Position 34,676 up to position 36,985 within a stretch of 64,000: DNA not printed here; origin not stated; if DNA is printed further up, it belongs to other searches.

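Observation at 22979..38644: Compact, co-directional T4P/T2SS-like machine with fused alignment-complex genes and no retraction ATPase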

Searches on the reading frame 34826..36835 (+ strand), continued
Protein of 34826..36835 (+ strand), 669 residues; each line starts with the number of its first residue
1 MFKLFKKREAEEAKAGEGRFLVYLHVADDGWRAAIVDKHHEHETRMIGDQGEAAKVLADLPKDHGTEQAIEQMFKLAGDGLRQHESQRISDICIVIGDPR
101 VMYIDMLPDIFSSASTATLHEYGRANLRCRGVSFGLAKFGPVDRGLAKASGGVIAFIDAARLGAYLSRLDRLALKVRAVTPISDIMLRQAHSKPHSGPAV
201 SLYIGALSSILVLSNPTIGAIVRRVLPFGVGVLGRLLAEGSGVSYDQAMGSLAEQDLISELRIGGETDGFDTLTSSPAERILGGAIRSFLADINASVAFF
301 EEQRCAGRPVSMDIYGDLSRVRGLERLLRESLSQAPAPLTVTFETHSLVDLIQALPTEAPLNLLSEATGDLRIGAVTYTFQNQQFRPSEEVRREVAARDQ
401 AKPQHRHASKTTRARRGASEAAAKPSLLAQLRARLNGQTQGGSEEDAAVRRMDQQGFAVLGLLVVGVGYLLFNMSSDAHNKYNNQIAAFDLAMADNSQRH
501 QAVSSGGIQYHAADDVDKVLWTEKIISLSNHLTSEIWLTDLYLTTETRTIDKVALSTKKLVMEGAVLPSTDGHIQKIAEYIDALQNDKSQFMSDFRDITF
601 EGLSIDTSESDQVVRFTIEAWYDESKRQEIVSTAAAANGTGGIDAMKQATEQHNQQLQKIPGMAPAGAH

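Call 49: search_solved_structures(query=A2, max_evalue=10, show_alignments=3)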
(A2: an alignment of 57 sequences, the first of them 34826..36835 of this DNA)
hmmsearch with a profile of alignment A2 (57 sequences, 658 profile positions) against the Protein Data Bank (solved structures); distinct sequences matched with E-value up to 10: 14.
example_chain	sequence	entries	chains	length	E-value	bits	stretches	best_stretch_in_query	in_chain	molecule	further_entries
2ych_A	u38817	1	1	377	2e-15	59.5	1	121-329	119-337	COMPETENCE PROTEIN PILM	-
3jc8_Ma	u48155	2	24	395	1e-06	30.8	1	185-327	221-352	Type IV pilus biogenesis protein PilM | PilM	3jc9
5eox_A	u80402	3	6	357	2.9e-06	29.3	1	182-327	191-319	Type 4 fimbrial biogenesis protein PilM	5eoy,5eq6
5eou_A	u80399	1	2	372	3.1e-06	29.2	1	182-327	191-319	Type 4 fimbrial biogenesis protein PilM,Type 4 fimbrial biogenesis protein PilN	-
1jce_A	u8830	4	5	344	0.25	13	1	249-353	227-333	ROD SHAPE-DETERMINING PROTEIN MREB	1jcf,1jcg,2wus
2dc1_A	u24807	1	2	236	0.76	11.4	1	302-342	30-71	L-aspartate dehydrogenase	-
5a2f_A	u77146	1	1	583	1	11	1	433-496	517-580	CD166 ANTIGEN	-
4ys2_A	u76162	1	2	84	1.1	10.9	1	345-371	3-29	Na+/H+ antiporter-like protein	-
5m34_A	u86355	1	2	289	1.1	10.8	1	292-358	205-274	Vitamin B12-binding protein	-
5m3b_A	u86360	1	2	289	1.1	10.8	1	292-358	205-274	Vitamin B12-binding protein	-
5m2q_A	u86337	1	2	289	1.1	10.8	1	292-358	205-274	Outer membrane protein A,Vitamin B12-binding protein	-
5ovw_A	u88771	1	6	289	1.1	10.8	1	292-358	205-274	Vitamin B12-binding protein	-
5m29_A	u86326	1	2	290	1.2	10.8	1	292-358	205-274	Vitamin B12-binding protein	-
7e1c_A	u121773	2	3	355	1.8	10.2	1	301-332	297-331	Cell shape-determining protein MreB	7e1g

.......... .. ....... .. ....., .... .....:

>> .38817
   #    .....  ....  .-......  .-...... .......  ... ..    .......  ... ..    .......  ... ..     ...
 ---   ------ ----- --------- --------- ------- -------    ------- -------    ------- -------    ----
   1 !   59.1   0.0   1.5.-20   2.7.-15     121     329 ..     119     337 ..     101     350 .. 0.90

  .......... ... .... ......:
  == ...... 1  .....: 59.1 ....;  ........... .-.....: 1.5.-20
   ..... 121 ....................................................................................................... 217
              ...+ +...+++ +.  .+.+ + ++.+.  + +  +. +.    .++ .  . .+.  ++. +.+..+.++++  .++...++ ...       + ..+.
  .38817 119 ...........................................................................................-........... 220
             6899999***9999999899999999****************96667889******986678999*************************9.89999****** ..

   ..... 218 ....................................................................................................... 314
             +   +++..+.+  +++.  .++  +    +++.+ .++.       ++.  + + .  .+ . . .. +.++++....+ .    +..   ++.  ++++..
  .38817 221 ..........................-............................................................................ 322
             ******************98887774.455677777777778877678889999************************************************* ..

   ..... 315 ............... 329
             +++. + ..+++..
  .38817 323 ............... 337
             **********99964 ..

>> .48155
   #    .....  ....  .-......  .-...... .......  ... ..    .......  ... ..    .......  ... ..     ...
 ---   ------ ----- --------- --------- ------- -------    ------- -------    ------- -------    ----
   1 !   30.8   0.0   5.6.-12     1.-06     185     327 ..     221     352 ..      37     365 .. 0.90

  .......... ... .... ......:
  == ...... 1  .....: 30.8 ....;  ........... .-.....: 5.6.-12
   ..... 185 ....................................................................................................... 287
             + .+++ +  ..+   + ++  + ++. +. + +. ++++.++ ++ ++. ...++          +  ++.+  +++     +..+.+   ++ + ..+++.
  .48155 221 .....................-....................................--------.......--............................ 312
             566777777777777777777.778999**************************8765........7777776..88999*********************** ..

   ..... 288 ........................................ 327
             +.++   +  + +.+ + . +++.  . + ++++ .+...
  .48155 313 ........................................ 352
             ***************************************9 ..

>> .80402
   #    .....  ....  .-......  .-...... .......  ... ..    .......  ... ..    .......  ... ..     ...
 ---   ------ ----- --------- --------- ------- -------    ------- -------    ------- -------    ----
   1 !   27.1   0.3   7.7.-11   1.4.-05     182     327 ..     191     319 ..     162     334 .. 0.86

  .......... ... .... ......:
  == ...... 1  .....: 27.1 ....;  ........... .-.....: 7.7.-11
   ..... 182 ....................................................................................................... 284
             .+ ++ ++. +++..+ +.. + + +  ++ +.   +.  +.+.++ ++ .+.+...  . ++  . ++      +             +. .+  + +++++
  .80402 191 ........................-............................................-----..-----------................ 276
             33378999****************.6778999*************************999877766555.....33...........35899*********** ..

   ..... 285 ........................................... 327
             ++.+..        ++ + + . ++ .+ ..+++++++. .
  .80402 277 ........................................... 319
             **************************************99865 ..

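Call 68: predict_structure(alignment_id=A2)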
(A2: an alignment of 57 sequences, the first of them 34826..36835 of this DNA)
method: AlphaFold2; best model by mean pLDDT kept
length: 669 residues; sequences in the alignment: 57
mean_pLDDT: 84.7   pTM: 0.62
mean pLDDT of the five models: 84.7, 84.5, 83.7, 82.9, 82.8
residues with pLDDT >= 90: 397; 70-90: 147; 50-70: 75; < 50: 50
segments of 3 or more residues with pLDDT < 50: 415-423, 437-447, 506-518, 638-641, 663-669
pLDDT, mean of each block of 10 residues (from residue 1): 54 62 97 93 85 93 89 97 92 97 94 90 96 95 66 96 98 97 96 88 98 96 97 97 97 96 75 87 96 97 96 96 97 94 95 87 92 96 94 94 69 45 58 57 49 76 88 87 90 84 49 40 86 94 87 84 92 94 94 93 88 92 79 57 66 73 45
secondary structure, 60 per line:
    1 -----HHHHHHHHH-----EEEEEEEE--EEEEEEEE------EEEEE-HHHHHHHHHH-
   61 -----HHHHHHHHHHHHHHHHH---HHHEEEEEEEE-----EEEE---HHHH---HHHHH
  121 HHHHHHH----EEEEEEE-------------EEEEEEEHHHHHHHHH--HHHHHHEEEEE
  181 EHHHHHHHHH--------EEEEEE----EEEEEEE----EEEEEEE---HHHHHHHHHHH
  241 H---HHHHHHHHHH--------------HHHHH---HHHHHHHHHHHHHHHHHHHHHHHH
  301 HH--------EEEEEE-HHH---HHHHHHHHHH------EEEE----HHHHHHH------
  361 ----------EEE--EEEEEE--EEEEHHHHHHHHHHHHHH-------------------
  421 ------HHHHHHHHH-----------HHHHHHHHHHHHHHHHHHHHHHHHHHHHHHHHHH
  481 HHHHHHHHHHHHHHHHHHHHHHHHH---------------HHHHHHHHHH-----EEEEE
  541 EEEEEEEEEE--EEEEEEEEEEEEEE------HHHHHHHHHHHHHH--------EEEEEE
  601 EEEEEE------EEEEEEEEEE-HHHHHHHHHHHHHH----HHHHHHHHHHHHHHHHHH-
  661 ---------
elements in order (helices of 4 or more, strands of 3 or more residues): H6-14 E20-27 E30-37 E44-48 H50-59 H66-82 E89-96 E102-105 H109-112 H116-127 E132-138 E152-158 H159-167 H170-175 E176-181 H182-190 E199-204 E209-215 E220-226 H230-241 H245-254 H269-273 H277-302 E311-316 H324-333 E340-343 H348-354 E371-373 E376-381 E384-387 H388-401 H427-435 H447-505 H521-530 E536-550 E553-566 H573-586 E595-606 E613-622 H624-637 H642-659

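Call 70: search_protein_families(library=pfam, proteins=[L009:3555-5066:+, L009:1826-3457:-, L009:2597-3475:+, L010:15285-16244:+, L012:12693-13307:+, L012:16786-17838:+], max_evalue=0.001)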
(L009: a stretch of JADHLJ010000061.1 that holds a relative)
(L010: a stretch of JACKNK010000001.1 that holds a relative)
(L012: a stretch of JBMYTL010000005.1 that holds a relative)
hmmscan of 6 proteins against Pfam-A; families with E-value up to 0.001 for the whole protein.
L009:3555-5066:+ (503 aa): 2 families
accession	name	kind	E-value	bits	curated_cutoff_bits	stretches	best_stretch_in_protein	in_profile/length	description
PF00437.27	T2SSE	-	1.6e-122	409.2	24.9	1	110-497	10-370/370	Type II/IV secretion system protein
PF13191.12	AAA_16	-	0.00036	21.5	32.6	0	231-339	12-113/167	AAA ATPase domain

L009:1826-3457:- (543 aa): 2 families
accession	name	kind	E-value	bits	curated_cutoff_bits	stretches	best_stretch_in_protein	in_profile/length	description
PF13701.12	DDE_Tnp_1_4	-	1.2e-124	416.4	34.7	1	15-418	3-409/435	Transposase DDE domain group 1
PF01609.27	DDE_Tnp_1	-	6.9e-25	88.4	23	1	153-379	3-200/200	Transposase DDE domain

L009:2597-3475:+ (292 aa): 0 families

L010:15285-16244:+ (319 aa): 1 family
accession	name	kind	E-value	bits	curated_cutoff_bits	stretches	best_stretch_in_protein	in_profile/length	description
PF00481.26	PP2C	-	0.00071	19.7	20.3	0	77-177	37-143/255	Protein phosphatase 2C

L012:12693-13307:+ (204 aa): 2 families
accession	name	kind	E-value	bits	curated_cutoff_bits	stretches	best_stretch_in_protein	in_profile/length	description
PF01464.25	SLT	-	6.6e-32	110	21.3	1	77-184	2-115/117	Transglycosylase SLT domain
PF13406.11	SLT_2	-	0.00018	21.2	24.3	0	102-138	143-181/292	Transglycosylase SLT domain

L012:16786-17838:+ (350 aa): 5 families
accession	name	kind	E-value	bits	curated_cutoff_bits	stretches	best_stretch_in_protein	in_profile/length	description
PF13435.11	Cytochrome_C554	-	4.4e-14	53.6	20.8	1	72-150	1-84/84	Cytochrome c554 and c-prime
PF02085.21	Cytochrom_CIII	-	0.00023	21.9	22.9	0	72-149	32-101/101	Class III cytochrome C family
PF22113.1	Mtrc-MtrF_II-IV_dom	-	0.00041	20.3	30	0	120-209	8-92/176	Outer membrane cytochrome MtrC/MtrF-like, domains II/IV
PF14537.11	Cytochrom_c3_2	-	0.00045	21.1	25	0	117-170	5-50/79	Cytochrome c3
PF14522.11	Cytochrome_C7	-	0.00054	20.2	24.8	0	70-149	13-66/67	Cytochrome c7 and related cytochrome c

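Call 71: fold_search(model_id=the predicted structure, library=pdb)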
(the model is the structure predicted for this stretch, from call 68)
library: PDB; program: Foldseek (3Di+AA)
matches with E <= 10: 1419; with E <= 0.001: 252
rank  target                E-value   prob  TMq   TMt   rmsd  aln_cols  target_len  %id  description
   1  3jc8_Ma               2.5e-11  1.00  0.35  0.61   7.2       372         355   12  Architectural model of the type IVa pilus machine in a piliated state (released 2016-03-16)
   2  5eou_B                5.2e-11  1.00  0.35  0.60   7.1       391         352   12  Pseudomonas aeruginosa PilM:PilN1-12 bound to ATP (released 2016-04-27)
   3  5eox_B                5.0e-10  1.00  0.29  0.49   9.3       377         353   13  Pseudomonas aeruginosa PilM bound to ADP (released 2016-04-27)
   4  5eoy_A                6.3e-10  1.00  0.30  0.50   9.3       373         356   13  Pseudomonas aeruginosa SeMet-PilM bound to ADP (released 2016-04-27)
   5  3wt0_D                7.0e-10  1.00  0.32  0.51   8.8       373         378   12  Crystal Structure Analysis of Cell Division Protein (released 2015-04-29)
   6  5eq6_A                7.8e-10  1.00  0.29  0.49   9.1       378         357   12  Pseudomonas aeruginosa PilM bound to AMP-PNP (released 2016-04-27)
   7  4a2a_B                1.5e-09  1.00  0.30  0.48   9.3       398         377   12  Thermotoga maritima FtsA:FtsZ(336-351) (released 2012-04-25)
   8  3wqu_B                1.8e-09  1.00  0.32  0.53   9.2       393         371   11  Staphylococcus aureus FtsA complexed with ATP (released 2014-10-08)
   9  2ych_A                2.4e-09  1.00  0.34  0.63   6.8       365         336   14  PilM-PilN type IV pilus biogenesis complex (released 2011-05-11)
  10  4a2a_A                2.4e-09  1.00  0.30  0.48   9.2       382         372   13  Thermotoga maritima FtsA:FtsZ(336-351) (released 2012-04-25)
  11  5eoy_B                2.4e-09  1.00  0.29  0.48   9.2       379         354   14  Pseudomonas aeruginosa SeMet-PilM bound to ADP (released 2016-04-27)
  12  5eq6_B                2.5e-09  1.00  0.28  0.48   9.8       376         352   14  Pseudomonas aeruginosa PilM bound to AMP-PNP (released 2016-04-27)
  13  5eou_A                2.8e-09  1.00  0.33  0.59   7.2       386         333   12  Pseudomonas aeruginosa PilM:PilN1-12 bound to ATP (released 2016-04-27)
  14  3wt0_C                4.4e-09  1.00  0.32  0.53   8.8       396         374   12  Crystal Structure Analysis of Cell Division Protein (released 2015-04-29)
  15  3wqt_C                4.6e-09  1.00  0.32  0.53   8.9       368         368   12  Staphylococcus aureus FtsA complexed with AMPPNP (released 2014-10-08)
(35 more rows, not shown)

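Call 82: search_protein_families(library=pfam, alignment_id=A2, max_evalue=0.1)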
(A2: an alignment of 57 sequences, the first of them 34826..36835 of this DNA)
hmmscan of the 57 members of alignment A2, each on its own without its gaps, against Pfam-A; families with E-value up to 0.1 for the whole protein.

A. member 1, window:34826-36835:+ (669 aa): 1 family
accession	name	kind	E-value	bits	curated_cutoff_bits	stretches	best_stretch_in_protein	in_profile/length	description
PF25216.1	Volactin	-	0.057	13.3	35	0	278-342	235-301/321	Volactin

B. families by the number of members that match (of 57 scanned): 13 families
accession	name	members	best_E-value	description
PF11104.14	PilM_2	7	8.3e-15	Type IV pilus assembly protein PilM;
PF14450.12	FtsA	2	1.1e-09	Cell division protein FtsA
PF06723.19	MreB_Mbl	2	4.3e-06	MreB/Mbl protein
PF05137.18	PilN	2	0.00052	Fimbrial assembly protein (PilN)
PF03827.18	Orexin_rec2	1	0.021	Orexin receptor type 2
PF10099.14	RskA_C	1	0.027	Anti-sigma-K factor rskA, C-terminal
PF04612.17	T2SSM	1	0.031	Type II secretion system (T2SS), protein M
PF23125.1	Xre-MbcA-ParS_M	1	0.033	Antitoxin Xre/MbcA/ParS-like, middle domain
PF14308.11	DnaJ-X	1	0.038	X-domain of DnaJ-containing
PF25712.1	crAss_CARGO2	1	0.045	Crassvirus Cargo protein 2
PF25216.1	Volactin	1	0.057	Volactin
PF04539.22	Sigma70_r3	1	0.058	Sigma-70 region 3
PF05791.16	Bacillus_HBL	1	0.064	Bacillus haemolytic enterotoxin (HBL)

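Call 85: search_dna_similar(query=window:34826-36835:+, collection=plasmids, mode=protein, max_evalue=0.00001, max_rows=20)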
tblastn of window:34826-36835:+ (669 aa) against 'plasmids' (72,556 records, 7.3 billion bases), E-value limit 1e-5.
No match.
